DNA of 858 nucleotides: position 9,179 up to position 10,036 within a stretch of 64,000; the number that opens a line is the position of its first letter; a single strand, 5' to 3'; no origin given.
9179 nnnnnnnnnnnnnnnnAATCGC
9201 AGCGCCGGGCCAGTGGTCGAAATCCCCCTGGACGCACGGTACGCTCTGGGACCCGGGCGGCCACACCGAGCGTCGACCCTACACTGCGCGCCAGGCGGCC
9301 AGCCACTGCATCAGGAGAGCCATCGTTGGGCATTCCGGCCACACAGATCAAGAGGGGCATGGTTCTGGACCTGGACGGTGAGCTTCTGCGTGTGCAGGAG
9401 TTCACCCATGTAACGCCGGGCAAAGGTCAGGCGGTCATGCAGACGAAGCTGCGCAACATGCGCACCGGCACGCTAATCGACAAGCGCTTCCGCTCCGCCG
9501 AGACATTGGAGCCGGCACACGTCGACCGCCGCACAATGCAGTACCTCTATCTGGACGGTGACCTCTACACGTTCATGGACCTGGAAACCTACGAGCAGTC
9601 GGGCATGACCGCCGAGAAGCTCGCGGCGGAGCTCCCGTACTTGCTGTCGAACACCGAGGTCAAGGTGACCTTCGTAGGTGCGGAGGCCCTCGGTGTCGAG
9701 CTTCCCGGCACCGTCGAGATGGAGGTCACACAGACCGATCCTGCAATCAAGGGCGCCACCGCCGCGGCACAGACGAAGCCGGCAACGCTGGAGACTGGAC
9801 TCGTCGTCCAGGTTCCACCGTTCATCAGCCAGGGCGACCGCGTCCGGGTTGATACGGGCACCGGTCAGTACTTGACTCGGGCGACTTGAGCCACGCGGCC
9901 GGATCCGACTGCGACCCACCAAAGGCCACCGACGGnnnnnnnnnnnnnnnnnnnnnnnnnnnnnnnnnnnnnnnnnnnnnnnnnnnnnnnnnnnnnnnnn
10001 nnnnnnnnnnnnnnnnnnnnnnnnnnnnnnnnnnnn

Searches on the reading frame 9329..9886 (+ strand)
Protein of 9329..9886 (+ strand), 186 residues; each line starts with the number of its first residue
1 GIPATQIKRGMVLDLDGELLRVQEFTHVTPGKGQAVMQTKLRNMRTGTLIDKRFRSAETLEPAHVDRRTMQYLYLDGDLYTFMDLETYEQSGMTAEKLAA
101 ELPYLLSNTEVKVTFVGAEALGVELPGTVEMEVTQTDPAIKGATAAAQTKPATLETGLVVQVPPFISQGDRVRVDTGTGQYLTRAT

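Call 28: search_protein_families(library=pfam, proteins=[window:9329-9886:+], max_evalue=0.01)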
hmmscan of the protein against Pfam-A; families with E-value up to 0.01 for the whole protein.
window:9329-9886:+ (186 aa): 3 families
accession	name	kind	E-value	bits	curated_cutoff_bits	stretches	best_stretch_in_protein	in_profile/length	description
PF09285.17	Elong-fact-P_C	-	5.4e-26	90.5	25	1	129-184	1-56/56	Elongation factor P, C-terminal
PF08207.18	EFP_N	-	4.4e-24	84.7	23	1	4-60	2-58/58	Elongation factor P (EF-P) KOW-like domain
PF01132.26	EFP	-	1e-17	64.3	27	1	68-119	1-52/54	Elongation factor P (EF-P) OB domain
